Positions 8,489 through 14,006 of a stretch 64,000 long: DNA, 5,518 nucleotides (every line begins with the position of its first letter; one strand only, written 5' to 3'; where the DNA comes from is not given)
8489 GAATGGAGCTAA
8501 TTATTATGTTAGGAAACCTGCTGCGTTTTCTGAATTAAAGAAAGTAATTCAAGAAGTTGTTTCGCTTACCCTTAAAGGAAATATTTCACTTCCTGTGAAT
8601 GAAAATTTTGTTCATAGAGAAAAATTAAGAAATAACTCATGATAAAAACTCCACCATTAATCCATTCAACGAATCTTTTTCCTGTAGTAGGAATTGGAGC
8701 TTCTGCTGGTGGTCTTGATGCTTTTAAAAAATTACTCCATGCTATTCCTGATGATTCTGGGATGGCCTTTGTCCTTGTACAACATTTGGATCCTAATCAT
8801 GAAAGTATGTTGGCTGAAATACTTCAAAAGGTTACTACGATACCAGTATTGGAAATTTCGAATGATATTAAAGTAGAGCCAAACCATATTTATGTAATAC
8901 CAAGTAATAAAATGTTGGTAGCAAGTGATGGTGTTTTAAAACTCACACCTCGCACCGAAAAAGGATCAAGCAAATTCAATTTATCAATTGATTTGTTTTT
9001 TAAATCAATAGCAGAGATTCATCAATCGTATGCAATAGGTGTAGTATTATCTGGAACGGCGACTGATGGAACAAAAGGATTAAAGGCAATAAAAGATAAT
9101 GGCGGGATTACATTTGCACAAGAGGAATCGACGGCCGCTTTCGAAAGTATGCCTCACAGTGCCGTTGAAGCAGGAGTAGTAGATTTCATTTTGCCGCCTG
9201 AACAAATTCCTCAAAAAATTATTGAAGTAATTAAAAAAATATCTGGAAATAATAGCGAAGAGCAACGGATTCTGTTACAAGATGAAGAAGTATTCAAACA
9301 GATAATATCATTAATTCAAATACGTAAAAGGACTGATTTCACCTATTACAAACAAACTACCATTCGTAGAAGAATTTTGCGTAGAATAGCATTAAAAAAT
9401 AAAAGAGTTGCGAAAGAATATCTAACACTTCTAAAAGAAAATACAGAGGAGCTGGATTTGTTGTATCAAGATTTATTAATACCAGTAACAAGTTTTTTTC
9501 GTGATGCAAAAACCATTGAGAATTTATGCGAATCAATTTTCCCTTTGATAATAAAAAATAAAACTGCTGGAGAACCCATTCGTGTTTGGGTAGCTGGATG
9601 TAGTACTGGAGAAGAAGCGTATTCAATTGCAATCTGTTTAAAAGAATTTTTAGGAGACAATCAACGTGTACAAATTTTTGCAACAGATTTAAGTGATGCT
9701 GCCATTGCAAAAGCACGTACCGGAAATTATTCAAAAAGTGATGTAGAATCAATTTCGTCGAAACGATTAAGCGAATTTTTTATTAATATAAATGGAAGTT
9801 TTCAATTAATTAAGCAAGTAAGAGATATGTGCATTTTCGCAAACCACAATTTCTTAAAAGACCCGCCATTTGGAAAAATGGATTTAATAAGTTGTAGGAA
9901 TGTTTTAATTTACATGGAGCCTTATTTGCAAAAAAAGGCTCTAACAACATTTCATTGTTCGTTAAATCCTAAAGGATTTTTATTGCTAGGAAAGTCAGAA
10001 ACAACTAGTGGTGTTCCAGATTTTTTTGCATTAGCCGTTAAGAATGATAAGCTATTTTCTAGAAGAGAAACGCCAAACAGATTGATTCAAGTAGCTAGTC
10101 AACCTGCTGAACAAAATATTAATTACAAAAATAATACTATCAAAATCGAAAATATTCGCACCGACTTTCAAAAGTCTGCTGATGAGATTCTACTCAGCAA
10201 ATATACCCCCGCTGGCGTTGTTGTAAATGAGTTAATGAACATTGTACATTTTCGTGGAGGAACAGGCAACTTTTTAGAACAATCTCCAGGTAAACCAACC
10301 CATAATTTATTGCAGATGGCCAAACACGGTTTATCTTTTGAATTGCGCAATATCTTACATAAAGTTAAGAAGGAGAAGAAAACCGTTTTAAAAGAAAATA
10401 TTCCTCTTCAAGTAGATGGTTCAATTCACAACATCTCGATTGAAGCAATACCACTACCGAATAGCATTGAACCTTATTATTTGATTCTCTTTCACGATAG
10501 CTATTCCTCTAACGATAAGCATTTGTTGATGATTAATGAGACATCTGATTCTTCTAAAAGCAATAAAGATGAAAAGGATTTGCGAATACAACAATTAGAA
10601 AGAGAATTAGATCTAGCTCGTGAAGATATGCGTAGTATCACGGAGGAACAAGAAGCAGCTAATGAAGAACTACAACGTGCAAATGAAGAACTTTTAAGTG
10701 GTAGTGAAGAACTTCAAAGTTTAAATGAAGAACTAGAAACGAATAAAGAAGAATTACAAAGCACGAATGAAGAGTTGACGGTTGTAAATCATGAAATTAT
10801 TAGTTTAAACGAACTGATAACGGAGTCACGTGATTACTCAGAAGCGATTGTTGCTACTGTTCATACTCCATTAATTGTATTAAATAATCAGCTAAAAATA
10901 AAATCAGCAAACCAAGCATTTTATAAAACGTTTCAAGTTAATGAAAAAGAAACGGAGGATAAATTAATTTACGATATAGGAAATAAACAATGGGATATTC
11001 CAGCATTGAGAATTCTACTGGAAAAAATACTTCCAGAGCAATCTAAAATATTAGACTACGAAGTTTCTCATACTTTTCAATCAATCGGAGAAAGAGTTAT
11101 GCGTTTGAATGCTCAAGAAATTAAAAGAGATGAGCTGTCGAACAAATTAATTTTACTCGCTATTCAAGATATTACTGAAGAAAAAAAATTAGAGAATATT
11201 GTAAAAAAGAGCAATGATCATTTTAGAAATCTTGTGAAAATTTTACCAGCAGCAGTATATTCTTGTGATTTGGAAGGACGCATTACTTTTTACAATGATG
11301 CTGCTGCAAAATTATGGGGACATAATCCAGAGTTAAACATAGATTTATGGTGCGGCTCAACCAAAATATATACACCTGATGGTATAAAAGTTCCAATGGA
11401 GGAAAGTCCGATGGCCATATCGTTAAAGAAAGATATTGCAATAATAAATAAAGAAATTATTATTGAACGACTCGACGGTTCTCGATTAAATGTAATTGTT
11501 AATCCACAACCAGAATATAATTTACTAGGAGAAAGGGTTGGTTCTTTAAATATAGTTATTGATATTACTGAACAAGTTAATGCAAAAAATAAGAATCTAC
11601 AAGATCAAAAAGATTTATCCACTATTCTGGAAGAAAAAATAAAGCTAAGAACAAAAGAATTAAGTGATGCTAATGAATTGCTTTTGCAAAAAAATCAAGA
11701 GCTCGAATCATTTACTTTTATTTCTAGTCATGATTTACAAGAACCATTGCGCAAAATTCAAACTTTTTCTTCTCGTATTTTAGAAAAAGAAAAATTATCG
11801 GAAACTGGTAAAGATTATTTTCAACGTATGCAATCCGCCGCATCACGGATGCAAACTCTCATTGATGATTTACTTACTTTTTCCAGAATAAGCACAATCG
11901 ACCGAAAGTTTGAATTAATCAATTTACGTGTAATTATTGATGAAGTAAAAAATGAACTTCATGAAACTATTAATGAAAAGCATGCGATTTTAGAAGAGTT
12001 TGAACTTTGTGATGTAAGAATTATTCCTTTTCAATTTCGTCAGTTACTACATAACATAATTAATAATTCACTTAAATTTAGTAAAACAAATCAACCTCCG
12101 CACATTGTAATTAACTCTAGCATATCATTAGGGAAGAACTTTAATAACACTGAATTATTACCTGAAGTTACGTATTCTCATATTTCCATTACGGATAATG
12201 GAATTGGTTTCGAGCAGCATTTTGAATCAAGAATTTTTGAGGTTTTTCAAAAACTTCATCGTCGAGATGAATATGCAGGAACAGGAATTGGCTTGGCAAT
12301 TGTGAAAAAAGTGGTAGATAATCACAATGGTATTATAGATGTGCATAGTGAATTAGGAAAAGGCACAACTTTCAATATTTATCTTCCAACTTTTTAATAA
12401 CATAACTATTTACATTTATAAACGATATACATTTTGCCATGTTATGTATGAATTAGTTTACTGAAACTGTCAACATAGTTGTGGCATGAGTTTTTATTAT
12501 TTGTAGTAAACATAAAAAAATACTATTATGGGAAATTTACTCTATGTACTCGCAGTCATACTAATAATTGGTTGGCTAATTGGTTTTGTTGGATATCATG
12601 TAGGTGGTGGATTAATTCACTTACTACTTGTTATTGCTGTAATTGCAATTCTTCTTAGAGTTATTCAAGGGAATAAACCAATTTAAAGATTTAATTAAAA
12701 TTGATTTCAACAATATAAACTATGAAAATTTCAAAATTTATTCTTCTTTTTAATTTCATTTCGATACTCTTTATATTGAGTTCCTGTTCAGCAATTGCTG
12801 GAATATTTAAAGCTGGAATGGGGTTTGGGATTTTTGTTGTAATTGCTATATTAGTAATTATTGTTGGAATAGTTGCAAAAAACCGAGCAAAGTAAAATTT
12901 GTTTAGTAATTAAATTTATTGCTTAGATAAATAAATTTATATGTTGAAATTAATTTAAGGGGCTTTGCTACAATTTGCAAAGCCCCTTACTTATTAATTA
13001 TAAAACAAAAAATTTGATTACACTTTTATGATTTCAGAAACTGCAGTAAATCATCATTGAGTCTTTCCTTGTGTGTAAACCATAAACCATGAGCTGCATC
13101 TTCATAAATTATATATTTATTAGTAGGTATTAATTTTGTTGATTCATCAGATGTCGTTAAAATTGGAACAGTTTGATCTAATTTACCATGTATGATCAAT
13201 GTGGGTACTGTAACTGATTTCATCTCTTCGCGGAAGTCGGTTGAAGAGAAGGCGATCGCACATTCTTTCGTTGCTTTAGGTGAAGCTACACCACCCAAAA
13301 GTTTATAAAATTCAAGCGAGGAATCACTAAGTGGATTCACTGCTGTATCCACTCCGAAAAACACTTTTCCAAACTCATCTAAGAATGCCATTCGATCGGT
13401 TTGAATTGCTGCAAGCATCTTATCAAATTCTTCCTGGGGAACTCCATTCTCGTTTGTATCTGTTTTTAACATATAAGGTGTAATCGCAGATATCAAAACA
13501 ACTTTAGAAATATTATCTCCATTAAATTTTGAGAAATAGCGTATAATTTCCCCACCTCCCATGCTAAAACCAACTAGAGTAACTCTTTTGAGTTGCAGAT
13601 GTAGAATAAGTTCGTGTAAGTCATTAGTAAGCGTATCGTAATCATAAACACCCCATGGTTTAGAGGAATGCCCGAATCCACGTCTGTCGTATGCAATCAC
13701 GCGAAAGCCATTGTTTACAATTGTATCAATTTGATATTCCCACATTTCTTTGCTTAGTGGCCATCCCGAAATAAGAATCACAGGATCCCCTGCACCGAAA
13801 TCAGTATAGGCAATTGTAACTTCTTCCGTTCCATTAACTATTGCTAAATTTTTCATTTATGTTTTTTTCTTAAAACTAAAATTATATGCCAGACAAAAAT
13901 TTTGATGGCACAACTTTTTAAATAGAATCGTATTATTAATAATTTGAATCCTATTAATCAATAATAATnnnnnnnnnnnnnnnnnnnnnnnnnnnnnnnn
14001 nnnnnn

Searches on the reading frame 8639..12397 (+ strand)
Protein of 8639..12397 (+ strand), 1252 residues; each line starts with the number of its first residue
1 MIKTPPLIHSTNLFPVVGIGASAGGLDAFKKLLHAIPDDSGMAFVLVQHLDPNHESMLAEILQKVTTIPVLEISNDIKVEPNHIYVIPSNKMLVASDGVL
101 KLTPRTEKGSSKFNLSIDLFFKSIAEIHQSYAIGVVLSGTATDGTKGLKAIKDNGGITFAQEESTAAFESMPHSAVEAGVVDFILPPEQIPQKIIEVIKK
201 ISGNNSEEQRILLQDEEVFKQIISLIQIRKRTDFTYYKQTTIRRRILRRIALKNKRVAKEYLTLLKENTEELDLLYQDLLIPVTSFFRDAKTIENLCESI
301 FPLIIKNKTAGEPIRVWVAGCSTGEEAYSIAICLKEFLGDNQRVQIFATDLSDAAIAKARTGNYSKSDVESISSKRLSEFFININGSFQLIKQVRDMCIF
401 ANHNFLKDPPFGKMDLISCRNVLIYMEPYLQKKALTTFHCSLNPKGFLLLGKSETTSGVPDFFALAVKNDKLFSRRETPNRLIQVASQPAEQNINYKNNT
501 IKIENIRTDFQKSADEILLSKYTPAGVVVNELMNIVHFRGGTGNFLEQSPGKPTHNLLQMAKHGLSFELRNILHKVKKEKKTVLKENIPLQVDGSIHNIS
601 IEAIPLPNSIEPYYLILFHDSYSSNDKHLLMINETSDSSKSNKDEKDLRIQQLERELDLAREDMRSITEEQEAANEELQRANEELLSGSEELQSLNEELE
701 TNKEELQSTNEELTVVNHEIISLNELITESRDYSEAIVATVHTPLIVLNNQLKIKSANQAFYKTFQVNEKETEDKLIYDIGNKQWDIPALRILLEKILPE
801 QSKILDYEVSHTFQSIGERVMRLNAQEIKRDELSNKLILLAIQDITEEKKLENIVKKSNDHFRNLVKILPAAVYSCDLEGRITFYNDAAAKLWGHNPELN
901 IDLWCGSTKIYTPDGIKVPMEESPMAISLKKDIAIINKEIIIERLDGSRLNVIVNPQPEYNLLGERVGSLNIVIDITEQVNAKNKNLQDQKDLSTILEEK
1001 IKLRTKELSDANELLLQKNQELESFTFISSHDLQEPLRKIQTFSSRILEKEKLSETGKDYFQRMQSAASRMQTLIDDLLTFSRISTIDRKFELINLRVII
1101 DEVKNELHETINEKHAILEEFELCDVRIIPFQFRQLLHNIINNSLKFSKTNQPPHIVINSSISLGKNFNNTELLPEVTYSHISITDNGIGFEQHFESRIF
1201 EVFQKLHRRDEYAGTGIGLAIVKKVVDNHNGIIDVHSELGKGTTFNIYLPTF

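Call 49: search_protein_families(library=pfam, proteins=[window:8639-12397:+], max_evalue=0.001)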
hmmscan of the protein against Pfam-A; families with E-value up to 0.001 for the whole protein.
window:8639-12397:+ (1252 aa): 10 families
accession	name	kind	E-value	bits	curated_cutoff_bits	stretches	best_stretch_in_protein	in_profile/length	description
PF01339.22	CheB_methylest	-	4.3e-57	193.1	24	1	17-194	1-174/174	CheB methylesterase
PF01739.24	CheR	-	5e-51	173.4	27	1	283-464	2-187/195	CheR methyltransferase, SAM binding domain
PF02518.31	HATPase_c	-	2.5e-19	70.2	26.4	1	1132-1250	5-108/111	Histidine kinase-, DNA gyrase B-, and HSP90-like ATPase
PF00512.31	HisKA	-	3e-11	43.6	26.9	1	1030-1085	10-64/66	His Kinase A (phospho-acceptor) domain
PF13188.13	PAS_8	-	2.8e-09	37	21.8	1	862-901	3-41/65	PAS domain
PF00989.32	PAS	-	1.5e-07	31.8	22.6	0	861-898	2-39/113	PAS fold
PF13426.13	PAS_9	-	4.6e-07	30.5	27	0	872-978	3-103/103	PAS domain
PF08448.16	PAS_4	-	5.5e-07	30.2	23.1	0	744-849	7-109/110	PAS fold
PF03705.20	CheR_N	-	1.4e-06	28.3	27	1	219-268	3-52/53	CheR methyltransferase, all-alpha domain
PF08242.18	Methyltransf_12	-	0.00056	21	30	0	320-448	4-98/98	Methyltransferase domain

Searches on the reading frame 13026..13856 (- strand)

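Call 55: search_protein_families(library=pfam, proteins=[window:13026-13856:-], max_evalue=0.001)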
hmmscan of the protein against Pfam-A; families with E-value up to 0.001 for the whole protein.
window:13026-13856:- (276 aa): 7 families
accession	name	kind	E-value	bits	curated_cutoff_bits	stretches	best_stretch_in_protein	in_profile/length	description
PF00561.26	Abhydrolase_1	-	6.8e-34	118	25.8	1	25-261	2-243/245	alpha/beta hydrolase fold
PF12146.15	Hydrolase_4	-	5.9e-17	62.2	27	1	39-126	20-111/239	Serine aminopeptidase, S33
PF12697.13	Abhydrolase_6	-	1.1e-16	62.7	26.3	1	26-267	1-215/217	Alpha/beta hydrolase family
PF12740.14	PETase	-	0.00011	22.2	28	0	197-256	149-211/263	PET hydrolase-like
PF02230.22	Abhydrolase_2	-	0.00023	21.5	23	0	203-259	141-202/217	Phospholipase/Carboxylesterase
PF00326.27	Peptidase_S9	-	0.00046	20.2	22.6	0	202-275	131-207/213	Prolyl oligopeptidase family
PF06028.17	DUF915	-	0.00098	19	22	0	79-123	92-140/255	Alpha/beta hydrolase of unknown function (DUF915)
